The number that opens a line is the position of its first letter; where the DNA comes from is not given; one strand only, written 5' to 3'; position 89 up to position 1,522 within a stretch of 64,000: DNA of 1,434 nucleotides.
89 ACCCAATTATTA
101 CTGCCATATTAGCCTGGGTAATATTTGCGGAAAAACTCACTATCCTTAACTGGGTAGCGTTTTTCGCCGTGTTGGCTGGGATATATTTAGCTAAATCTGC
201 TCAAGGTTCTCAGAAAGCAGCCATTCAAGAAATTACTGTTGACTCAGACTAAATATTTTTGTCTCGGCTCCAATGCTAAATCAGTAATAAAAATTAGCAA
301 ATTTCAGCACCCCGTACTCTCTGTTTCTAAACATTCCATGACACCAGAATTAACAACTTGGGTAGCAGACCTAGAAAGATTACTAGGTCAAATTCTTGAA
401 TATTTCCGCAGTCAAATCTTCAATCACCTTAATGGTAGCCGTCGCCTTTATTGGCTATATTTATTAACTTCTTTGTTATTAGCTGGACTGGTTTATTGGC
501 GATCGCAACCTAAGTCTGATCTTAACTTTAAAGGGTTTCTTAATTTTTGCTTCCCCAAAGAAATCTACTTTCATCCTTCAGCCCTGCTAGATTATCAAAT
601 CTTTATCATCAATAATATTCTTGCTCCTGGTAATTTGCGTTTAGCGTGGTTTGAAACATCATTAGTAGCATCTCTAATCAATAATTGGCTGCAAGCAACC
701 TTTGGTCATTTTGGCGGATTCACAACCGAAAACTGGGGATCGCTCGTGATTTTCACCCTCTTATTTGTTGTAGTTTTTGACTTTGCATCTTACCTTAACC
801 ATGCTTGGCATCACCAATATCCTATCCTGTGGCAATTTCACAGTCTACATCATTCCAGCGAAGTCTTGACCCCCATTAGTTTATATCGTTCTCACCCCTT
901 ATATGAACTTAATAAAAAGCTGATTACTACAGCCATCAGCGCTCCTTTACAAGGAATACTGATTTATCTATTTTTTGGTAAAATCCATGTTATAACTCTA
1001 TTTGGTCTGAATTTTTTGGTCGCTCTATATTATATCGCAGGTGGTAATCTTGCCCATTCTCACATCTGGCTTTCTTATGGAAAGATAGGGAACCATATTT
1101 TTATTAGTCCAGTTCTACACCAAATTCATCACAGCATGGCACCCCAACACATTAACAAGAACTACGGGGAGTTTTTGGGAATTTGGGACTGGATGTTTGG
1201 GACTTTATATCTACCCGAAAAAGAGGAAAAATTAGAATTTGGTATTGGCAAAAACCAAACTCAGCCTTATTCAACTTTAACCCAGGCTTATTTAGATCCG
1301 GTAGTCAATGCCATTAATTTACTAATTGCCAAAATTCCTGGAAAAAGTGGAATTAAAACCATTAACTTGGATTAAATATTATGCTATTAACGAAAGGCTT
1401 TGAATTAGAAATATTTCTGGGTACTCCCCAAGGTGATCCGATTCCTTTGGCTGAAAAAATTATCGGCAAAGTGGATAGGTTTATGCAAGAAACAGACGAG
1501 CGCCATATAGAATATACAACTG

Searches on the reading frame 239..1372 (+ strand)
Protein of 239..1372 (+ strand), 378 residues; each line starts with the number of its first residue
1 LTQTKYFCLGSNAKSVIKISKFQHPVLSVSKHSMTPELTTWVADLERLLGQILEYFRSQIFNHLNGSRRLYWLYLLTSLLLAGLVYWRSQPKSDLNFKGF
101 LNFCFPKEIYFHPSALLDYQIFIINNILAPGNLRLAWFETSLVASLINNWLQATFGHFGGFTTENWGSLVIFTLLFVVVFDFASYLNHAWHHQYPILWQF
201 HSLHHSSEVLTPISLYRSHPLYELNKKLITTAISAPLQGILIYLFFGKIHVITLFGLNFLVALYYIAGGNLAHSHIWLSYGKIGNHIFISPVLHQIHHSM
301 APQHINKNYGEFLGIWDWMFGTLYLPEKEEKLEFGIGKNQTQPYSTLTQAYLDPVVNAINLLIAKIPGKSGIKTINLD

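Call 76: search_protein_families(library=padloc, alignment_id=A2, max_evalue=1e-8)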
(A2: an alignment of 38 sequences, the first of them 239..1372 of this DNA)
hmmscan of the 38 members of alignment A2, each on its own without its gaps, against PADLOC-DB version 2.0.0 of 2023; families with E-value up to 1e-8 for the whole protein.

A. member 1, window:239-1372:+ (378 aa): 0 families

B. families by the number of members that match (of 38 scanned): 17 families
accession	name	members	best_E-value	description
PDLC01691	Cas12f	1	1.9e-63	CAS-V-F; effector__SPE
PDLC00933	Cas12u4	1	4.8e-59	Cas12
PDLC01700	Cas12f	1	6.4e-59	CAS-V-F; effector__SPE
PDLC01674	Cas12f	1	4.4e-50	CAS-V-F; effector__SPE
PDLC01678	Cas12f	1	4.4e-50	Cas14c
PDLC01039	Csx1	1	9.1e-45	found elsewhere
PDLC00931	Cas12u2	1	3.4e-42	Cas12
PDLC01698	Cas12f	1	7.5e-39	CAS-V-F; effector__SPE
PDLC04135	mad3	1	9.9e-24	mads_3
PDLC01699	Cas12f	1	6.5e-23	CAS-V-F; effector__SPE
PDLC00932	Cas12u3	1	1.2e-21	Cas12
PDLC01690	Cas12f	1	3.1e-16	CAS-V-F; effector__SPE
PDLC01677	Cas12f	1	1.4e-13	Cas14b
PDLC00337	PtuB1|PtuB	1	2.3e-12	Unknown function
PDLC00315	PtuB1|PtuB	1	2.6e-11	Unknown function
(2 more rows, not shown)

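Call 77: search_protein_families(library=pfam, alignment_id=A2, max_evalue=1e-8)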
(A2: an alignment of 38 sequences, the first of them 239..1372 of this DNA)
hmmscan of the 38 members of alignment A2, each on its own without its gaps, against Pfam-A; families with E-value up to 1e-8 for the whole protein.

A. member 1, window:239-1372:+ (378 aa): 1 family
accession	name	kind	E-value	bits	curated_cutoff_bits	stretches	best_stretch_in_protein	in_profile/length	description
PF04116.19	FA_hydroxylase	-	2e-20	74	31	1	174-322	2-132/132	Fatty acid hydroxylase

B. families by the number of members that match (of 38 scanned): 49 families (the first 25 are shown)
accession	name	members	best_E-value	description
PF00487.30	FA_desaturase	4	1.4e-23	Fatty acid desaturase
PF01370.27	Epimerase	2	8.8e-40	NAD dependent epimerase/dehydratase family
PF01073.25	3Beta_HSD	2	6.8e-27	3-beta hydroxysteroid dehydrogenase/isomerase family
PF16363.11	GDP_Man_Dehyd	2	8.5e-24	GDP-mannose 4,6 dehydratase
PF00498.31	FHA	2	5.4e-18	FHA domain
PF07993.18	NAD_binding_4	2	2.4e-15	Male sterility protein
PF04321.23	RmlD_sub_bind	2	4.6e-14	RmlD substrate binding domain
PF03600.22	CitMHS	1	4.2e-96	Citrate transporter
PF03739.19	LptF_LptG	1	3.8e-89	Lipopolysaccharide export system permease LptF/LptG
PF01182.26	Glucosamine_iso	1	6.5e-75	Glucosamine-6-phosphate isomerases/6-phosphogluconolactonase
PF14239.11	RRXRR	1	1.4e-73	RRXRR protein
PF00501.34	AMP-binding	1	1.5e-68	AMP-binding enzyme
PF01266.30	DAO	1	2.6e-66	FAD dependent oxidoreductase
PF02913.24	FAD-oxidase_C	1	9.5e-62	FAD linked oxidases, C-terminal domain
PF07662.18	Nucleos_tra2_C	1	6.7e-60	Na+ dependent nucleoside transporter C-terminus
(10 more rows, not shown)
